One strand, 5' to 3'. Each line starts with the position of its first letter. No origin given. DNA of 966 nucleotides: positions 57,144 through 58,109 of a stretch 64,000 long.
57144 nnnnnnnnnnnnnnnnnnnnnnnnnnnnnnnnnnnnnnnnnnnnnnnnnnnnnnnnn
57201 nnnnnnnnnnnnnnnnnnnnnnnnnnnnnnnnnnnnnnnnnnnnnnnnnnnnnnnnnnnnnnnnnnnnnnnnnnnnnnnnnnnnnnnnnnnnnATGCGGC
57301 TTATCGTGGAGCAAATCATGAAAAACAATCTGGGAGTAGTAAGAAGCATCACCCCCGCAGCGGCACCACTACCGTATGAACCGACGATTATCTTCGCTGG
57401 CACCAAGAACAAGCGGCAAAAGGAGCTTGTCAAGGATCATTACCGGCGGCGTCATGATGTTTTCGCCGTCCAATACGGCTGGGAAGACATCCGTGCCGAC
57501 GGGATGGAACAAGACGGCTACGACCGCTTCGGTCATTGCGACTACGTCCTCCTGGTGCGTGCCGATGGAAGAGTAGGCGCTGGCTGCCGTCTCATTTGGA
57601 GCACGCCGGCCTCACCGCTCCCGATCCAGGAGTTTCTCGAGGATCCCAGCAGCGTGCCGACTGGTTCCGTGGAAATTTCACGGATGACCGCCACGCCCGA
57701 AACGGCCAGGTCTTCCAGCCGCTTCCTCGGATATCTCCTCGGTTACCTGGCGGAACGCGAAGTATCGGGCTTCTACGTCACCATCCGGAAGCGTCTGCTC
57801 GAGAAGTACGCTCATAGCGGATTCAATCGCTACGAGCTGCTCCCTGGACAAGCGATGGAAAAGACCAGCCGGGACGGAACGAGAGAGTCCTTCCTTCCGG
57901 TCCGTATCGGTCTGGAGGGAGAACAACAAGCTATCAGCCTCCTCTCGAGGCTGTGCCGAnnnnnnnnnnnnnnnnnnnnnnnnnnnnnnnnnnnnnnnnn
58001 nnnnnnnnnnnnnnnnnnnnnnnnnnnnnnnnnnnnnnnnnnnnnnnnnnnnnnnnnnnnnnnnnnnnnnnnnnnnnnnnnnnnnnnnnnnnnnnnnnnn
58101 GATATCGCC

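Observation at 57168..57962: LuxI-type acyl synthase homologue behind a perfect sigma70 promoter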

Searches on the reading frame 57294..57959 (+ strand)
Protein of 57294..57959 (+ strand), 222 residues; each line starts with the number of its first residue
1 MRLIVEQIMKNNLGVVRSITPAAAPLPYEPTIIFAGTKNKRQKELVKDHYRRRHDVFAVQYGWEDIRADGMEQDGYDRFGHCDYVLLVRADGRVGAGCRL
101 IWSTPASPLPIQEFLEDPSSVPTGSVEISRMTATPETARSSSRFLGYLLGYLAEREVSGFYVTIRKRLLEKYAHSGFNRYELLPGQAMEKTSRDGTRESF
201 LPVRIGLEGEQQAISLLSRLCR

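Call 3: search_protein_families(library=pfam, proteins=[window:57294-57959:+], max_evalue=10)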
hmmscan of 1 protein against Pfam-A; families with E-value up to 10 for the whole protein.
window:57294-57959:+ (222 aa): 1 family
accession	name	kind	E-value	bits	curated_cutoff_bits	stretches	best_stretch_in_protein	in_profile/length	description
PF00765.23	Autoind_synth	-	1.2e-06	28.7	24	1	39-103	3-66/183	Autoinducer synthase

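Call 4: search_protein_families(library=ncbifam, proteins=[window:57294-57959:+], max_evalue=10)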
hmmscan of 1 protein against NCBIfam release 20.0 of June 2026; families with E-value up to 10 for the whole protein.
window:57294-57959:+ (222 aa): 5 families
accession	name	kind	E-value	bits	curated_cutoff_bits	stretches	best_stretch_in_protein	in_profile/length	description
TIGR03694.1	exosort_acyl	subfamily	3.7e-09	36.4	111.95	1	39-117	12-94/241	PEP-CTERM/exosortase system-associated acyltransferase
NF010408.0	PRK13834.1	subfamily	6.6e-09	35.6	292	1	35-102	7-73/207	acyl-homoserine-lactone synthase TraI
NF052393.1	AHserLSynTraI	equivalog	2.8e-07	30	250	1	37-103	9-74/212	acyl-homoserine-lactone synthase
NF006601.0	PRK09145.1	equivalog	0.034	13.6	189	1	114-175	70-132/207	3'-5' exonuclease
NF006706.0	PRK09250.1-3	equivalog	0.12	11.2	664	1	30-83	166-219/350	class I fructose-bisphosphate aldolase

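Call 6: find_homologous_proteins(query=window:57294-57959:+, max_evalue=0.001)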
Query window:57294-57959:+ (222 aa): 11 proteins with E <= 0.001 among 798 candidates.
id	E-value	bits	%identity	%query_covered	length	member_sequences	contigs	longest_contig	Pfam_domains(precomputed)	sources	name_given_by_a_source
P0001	6.5e-140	482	100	96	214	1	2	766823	PF00765.24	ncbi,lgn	ncbi:MAG: acyl-homoserine-lactone synthase [Candidatus Moraniibacteriota bacterium]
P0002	2.7e-89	316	67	95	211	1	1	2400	-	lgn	-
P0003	8.4e-89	315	66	100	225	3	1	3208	PF00765.24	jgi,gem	-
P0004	1.1e-80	288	65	91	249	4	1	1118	-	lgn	-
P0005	1.1e-77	279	70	80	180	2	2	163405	PF00765.24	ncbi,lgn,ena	-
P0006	1.6e-73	265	60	87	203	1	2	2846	PF00765.24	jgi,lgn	-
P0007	1.0e-72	262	59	95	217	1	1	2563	-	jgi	jgi:hypothetical protein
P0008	3.8e-72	260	56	95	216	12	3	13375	PF00765.24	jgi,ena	-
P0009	1.1e-64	236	56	98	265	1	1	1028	-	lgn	-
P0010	4.9e-53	198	55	87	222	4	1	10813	-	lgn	-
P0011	5.5e-50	188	54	87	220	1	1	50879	-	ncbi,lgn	-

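Call 7: search_solved_structures(query=window:57294-57959:+, max_evalue=10, show_alignments=3)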
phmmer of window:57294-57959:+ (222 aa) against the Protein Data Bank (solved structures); distinct sequences matched with E-value up to 10: 9.
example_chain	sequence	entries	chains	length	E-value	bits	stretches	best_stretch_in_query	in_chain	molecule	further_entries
5w8a_A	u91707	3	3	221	8.5e-06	28.7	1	42-106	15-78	Autoinducer synthase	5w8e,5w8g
5w8c_A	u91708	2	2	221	8.6e-06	28.7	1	42-106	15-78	Autoinducer synthase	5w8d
1ro5_A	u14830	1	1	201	4.7e-05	26.3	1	32-105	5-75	Autoinducer synthesis protein lasI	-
6wn0_A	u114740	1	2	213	0.00037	23.4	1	45-109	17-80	4-coumaroyl-homoserine lactone synthase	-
6wns_A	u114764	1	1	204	0.00038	23.3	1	39-128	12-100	Acyl-homoserine-lactone synthase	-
3p2f_A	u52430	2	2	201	0.00089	22.1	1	52-141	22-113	AHL synthase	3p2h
2zds_A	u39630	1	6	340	0.09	15.6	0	160-214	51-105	Putative DNA-binding protein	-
1k4j_A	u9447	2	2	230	0.15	14.9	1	46-94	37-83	acyl-homoserinelactone synthase EsaI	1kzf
2dt7_B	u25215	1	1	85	0.53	13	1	104-149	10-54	Splicing factor 3 subunit 1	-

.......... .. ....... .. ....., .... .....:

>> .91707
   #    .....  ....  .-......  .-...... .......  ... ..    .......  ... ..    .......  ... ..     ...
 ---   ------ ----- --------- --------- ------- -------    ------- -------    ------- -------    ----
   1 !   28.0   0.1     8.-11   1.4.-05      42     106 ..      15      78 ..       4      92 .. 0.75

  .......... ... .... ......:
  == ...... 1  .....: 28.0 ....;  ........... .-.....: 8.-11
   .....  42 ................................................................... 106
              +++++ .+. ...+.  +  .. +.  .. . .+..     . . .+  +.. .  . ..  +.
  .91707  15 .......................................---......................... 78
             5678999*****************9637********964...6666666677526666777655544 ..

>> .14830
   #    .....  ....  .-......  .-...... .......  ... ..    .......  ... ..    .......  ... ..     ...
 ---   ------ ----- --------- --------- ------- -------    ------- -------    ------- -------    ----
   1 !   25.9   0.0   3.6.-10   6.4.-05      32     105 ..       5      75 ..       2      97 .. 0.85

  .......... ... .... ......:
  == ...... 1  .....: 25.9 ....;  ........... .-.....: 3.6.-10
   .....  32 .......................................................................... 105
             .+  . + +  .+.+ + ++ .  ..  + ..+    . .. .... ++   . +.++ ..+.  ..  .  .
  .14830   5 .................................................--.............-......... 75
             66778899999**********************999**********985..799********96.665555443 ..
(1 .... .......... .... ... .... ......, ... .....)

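Call 12: find_encoding_contigs(protein=P0005, flank=10000, max_places=3)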
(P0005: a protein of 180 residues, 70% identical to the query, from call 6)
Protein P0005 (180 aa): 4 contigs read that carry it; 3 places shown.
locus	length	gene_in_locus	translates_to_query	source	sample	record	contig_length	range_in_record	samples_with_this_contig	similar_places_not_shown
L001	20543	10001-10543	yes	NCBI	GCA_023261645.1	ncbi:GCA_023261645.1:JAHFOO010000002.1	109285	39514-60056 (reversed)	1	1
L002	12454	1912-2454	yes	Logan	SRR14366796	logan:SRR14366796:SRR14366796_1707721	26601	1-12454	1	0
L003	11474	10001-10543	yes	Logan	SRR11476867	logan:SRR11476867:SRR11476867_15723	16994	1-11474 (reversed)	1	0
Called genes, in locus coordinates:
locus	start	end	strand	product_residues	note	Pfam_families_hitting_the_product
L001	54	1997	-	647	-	PF00012:HSP70, PF06723:MreB_Mbl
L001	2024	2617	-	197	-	PF01025:GrpE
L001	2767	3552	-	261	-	PF01628:HrcA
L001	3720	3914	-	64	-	-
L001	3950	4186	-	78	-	PF01809:YidD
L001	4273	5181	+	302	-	PF01544:CorA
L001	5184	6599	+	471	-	PF00133:tRNA-synt_1 (faint), PF01406:tRNA-synt_1e, PF01921:tRNA-synt_1f (faint), PF09334:tRNA-synt_1g (faint), PF09190:DALR_2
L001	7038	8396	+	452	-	PF00772:DnaB, PF13481:AAA_25, PF03796:DnaB_C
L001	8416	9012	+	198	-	PF21176:RecR_HhH, PF02132:RecR_ZnF (weak), PF01751:Toprim, PF13662:Toprim_4, PF21175:RecR_C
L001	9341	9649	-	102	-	PF00829:Ribosomal_L21p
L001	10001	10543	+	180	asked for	PF00765:Autoind_synth (faint)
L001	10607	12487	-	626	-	PF01411:tRNA-synt_2c, PF07973:tRNA_SAD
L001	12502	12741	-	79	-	-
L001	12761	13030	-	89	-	-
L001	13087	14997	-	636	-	-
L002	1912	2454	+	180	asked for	PF00765:Autoind_synth (faint)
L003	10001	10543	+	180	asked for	PF00765:Autoind_synth (faint)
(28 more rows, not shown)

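Call 15: find_encoding_contigs(protein=P0001, flank=10000, max_places=2)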
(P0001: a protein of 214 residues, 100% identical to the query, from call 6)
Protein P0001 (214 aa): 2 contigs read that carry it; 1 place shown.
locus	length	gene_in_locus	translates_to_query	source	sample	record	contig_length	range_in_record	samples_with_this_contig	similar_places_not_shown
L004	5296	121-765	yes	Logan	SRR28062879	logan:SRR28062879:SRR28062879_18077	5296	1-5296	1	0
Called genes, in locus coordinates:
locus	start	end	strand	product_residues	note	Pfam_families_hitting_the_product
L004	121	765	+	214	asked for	PF00765:Autoind_synth (weak)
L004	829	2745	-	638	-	PF01411:tRNA-synt_2c, PF07973:tRNA_SAD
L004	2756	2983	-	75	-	-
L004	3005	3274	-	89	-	-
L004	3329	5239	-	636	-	-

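Call 16: find_encoding_contigs(protein=P0011, flank=10000, max_places=2)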
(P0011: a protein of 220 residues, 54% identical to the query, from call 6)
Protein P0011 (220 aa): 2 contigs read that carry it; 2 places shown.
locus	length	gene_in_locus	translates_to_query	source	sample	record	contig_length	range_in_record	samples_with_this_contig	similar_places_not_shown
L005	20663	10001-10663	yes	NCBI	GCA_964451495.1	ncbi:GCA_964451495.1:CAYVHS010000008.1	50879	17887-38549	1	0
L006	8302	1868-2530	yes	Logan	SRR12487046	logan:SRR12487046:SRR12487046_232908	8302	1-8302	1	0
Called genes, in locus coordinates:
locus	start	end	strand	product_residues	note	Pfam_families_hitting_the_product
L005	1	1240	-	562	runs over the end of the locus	-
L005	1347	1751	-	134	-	PF00011:HSP20, PF17886:ArsA_HSP20 (weak)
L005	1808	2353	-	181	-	PF01025:GrpE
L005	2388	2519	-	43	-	-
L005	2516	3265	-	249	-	PF01628:HrcA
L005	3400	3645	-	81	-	-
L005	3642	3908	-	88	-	-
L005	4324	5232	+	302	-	PF01544:CorA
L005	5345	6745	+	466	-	PF00133:tRNA-synt_1 (faint), PF01406:tRNA-synt_1e, PF01921:tRNA-synt_1f (faint), PF09334:tRNA-synt_1g (faint), PF09190:DALR_2 (weak), PF23493:CysS_C (weak)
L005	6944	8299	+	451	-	PF00772:DnaB, PF13481:AAA_25, PF03796:DnaB_C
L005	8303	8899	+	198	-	PF21176:RecR_HhH, PF02132:RecR_ZnF (weak), PF01751:Toprim, PF13662:Toprim_4, PF21175:RecR_C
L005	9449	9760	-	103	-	PF00829:Ribosomal_L21p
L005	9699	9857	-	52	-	-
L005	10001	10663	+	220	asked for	-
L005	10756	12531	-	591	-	PF01411:tRNA-synt_2c, PF07973:tRNA_SAD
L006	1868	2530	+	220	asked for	-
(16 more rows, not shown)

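Call 17: predict_structure(alignment_id=A1)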
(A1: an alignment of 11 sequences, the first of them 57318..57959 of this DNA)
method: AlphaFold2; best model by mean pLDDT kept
length: 214 residues; sequences in the alignment: 11
mean_pLDDT: 86.3   pTM: 0.82
mean pLDDT of the five models: 86.3, 84.1, 83.7, 82.9, 81.6
residues with pLDDT >= 90: 143; 70-90: 41; 50-70: 16; < 50: 14
segments of 3 or more residues with pLDDT < 50: 1-14
pLDDT, mean of each block of 10 residues (from residue 1): 36 56 94 96 95 92 92 94 93 94 96 95 90 88 92 93 80 92 93 91 70 61
secondary structure, 60 per line:
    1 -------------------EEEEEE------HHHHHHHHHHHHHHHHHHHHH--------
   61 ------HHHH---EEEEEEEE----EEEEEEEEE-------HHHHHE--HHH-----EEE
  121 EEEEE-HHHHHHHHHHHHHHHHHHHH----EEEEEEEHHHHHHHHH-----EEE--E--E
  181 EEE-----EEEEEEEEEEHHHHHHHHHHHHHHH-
elements in order: E20-25 H32-52 H67-70 E74-81 E86-94 H102-106 E118-125 H127-146 E151-157 H158-166 E172-174 E180-183 E189-198 H199-213

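Call 22: fold_search(model_id=the predicted structure, library=pdb)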
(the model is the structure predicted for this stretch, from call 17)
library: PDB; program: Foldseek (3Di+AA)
matches with E <= 10: 779; with E <= 0.001: 67
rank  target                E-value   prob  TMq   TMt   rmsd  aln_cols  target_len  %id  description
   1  5w8g                  2.1e-08  1.00  0.65  0.65   4.5       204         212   19  The structure of a COA-dependent acyl-homoserine lactone synthase, BjaI, with SAH (released 2017-08-23)
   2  5w8e                  2.2e-08  1.00  0.64  0.65   4.6       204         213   19  The structure of a CoA-dependent acyl-homoserine lactone synthase, BjaI, with the adduct of SAH and IV-CoA (released 2017-08-23)
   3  5w8a                  2.7e-08  1.00  0.65  0.66   4.6       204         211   19  The structure of a COA-dependent acyl-homoserine lactone synthase, BjaI, with SAM and isopentyl-CoA (released 2017-08-23)
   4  5w8c                  3.8e-08  1.00  0.65  0.65   4.6       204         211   19  The structure of a COA-dependent acyl-homoserine lactone synthase, BjaI, with MTA and isovaleryl-CoA (released 2017-08-23)
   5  3p2h                  7.5e-08  1.00  0.62  0.70   4.0       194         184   22  Crystal structure of TofI in a ternary complex with an inhibitor and MTA (released 2011-07-06)
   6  1ro5                  1.1e-07  1.00  0.61  0.66   4.1       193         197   19  Crystal Structure of the AHL Synthase LasI (released 2004-08-24)
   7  6wns                  1.9e-07  1.00  0.61  0.66   4.6       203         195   20  The structure of a CoA-dependent acyl-homoserine lactone synthase, MesI (released 2020-05-13)
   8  3p2f                  4.5e-07  1.00  0.58  0.69   4.2       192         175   21  Crystal structure of TofI in an apo form (released 2011-07-06)
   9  1kzf                  2.3e-06  1.00  0.48  0.52   8.7       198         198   20  Crystal Structure of the Acyl-homoserine Lactone Synthase, EsaI (released 2002-04-17)
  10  1k4j                  4.0e-06  1.00  0.45  0.49   7.9       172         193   21  Crystal Structure of the Acyl-homoserinelactone Synthase EsaI Complexed with Rhenate (released 2002-04-17)
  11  3efa                  6.1e-05  1.00  0.46  0.62   5.1       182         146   15  Crystal structure of putative N-acetyltransferase from Lactobacillus plantarum (released 2008-09-23)
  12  5jq4_B                8.1e-05  1.00  0.47  0.65   6.9       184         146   11  Structure of a GNAT acetyltransferase SACOL1063 from Staphylococcus aureus (released 2016-06-29)
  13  8gxk_A                9.1e-05  1.00  0.50  0.56   5.7       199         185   10  Pseudomonas jinjuensis N-acetyltransferase (released 2022-10-12)
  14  4ua3_A                1.0e-04  1.00  0.44  0.49   7.2       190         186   14  Crystal structure of selenomethionine labeled SpNatD (released 2015-01-28)
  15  4ua3_B                1.4e-04  1.00  0.42  0.46   7.2       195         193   11  Crystal structure of selenomethionine labeled SpNatD (released 2015-01-28)
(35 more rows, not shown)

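Call 23: search_solved_structures(query=A1, max_evalue=1, show_alignments=5)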
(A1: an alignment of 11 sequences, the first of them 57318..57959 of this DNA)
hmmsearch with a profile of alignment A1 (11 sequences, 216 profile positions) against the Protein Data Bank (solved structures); distinct sequences matched with E-value up to 1: 7.
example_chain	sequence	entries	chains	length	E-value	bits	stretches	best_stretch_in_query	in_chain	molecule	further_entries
6wn0_A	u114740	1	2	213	8e-07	32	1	38-101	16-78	4-coumaroyl-homoserine lactone synthase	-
5w8a_A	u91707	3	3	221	5e-06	29.4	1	36-97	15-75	Autoinducer synthase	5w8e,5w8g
5w8c_A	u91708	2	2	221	5.1e-06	29.4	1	36-97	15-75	Autoinducer synthase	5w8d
1ro5_A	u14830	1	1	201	1.2e-05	28.1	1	25-100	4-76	Autoinducer synthesis protein lasI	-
1k4j_A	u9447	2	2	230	9.3e-05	25.2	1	36-83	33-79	acyl-homoserinelactone synthase EsaI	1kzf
3p2f_A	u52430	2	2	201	9.5e-05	25.2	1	46-135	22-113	AHL synthase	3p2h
6wns_A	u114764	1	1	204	0.0009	22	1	35-96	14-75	Acyl-homoserine-lactone synthase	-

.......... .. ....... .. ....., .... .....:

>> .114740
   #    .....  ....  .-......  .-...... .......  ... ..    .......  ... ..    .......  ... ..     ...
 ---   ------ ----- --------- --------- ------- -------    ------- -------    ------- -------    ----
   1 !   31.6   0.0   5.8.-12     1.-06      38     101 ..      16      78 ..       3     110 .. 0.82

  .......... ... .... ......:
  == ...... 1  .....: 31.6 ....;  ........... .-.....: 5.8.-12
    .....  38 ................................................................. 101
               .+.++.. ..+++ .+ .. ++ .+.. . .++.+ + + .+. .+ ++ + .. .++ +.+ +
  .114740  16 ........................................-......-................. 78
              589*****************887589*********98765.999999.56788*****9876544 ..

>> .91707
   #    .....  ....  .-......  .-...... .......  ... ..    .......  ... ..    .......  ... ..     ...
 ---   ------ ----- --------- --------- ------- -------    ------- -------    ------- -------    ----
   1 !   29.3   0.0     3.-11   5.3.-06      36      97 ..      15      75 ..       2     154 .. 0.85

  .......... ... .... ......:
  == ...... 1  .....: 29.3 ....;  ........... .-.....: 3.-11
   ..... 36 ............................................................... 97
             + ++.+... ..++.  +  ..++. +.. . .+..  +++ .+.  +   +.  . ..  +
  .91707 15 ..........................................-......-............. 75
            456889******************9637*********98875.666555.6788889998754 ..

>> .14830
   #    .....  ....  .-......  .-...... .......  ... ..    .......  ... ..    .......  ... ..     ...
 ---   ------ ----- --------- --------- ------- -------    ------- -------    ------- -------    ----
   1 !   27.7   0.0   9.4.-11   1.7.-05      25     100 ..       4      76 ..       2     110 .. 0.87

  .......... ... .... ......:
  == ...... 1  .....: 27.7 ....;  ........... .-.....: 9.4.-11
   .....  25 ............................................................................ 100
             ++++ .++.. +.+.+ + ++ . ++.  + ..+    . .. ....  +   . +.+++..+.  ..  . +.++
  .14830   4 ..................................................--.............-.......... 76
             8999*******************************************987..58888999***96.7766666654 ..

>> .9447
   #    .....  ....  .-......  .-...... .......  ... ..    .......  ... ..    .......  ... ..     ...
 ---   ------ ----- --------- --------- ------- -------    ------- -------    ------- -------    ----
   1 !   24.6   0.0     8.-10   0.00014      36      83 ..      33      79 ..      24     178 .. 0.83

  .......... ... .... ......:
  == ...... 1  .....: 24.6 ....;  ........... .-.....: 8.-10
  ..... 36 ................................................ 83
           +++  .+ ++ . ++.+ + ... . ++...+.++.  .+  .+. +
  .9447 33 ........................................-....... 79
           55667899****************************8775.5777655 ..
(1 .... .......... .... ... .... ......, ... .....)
